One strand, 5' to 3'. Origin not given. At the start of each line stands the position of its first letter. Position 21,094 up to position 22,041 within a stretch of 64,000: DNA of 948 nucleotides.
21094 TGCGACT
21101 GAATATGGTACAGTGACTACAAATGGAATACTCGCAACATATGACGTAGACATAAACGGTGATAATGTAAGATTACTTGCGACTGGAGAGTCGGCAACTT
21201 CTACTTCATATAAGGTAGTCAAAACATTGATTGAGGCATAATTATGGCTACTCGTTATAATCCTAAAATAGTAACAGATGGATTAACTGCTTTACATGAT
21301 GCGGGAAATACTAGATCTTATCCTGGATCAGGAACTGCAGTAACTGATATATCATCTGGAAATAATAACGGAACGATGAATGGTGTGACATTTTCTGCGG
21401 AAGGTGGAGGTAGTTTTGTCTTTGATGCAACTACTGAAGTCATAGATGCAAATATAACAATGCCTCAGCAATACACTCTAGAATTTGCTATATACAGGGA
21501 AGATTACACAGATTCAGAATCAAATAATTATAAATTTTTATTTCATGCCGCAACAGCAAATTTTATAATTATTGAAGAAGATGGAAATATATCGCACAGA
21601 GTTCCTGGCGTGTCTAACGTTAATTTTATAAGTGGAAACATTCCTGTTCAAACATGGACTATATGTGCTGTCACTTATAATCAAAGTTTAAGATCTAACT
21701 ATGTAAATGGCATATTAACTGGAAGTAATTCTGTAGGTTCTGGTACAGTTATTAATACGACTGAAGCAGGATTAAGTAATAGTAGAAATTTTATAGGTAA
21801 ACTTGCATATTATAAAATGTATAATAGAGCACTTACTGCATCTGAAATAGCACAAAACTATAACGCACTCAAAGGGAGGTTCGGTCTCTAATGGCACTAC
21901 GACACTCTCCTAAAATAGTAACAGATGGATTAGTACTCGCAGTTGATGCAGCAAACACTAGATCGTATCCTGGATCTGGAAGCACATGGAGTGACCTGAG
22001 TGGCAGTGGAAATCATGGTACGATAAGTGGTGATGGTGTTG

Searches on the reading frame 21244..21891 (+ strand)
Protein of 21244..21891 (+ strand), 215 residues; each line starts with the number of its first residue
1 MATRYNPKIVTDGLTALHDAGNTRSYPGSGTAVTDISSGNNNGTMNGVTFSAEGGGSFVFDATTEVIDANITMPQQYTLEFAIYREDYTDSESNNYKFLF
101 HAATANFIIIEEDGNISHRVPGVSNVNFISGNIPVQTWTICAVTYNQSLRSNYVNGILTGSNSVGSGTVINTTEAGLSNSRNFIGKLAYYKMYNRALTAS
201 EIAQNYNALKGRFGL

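Call 115: search_protein_families(library=phrogs, proteins=[window:21244-21891:+], max_evalue=0.00001)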
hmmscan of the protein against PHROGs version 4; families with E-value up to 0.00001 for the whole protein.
window:21244-21891:+ (215 aa): 3 families
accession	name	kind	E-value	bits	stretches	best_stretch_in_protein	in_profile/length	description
phrog_24074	-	unknown function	1.8e-23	83.8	1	8-213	138-358/892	-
phrog_8510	-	head and packaging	1.2e-13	50.8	1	30-212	704-903/1348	virion structural protein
phrog_18503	-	unknown function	7.5e-06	25.5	1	29-209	514-710/844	-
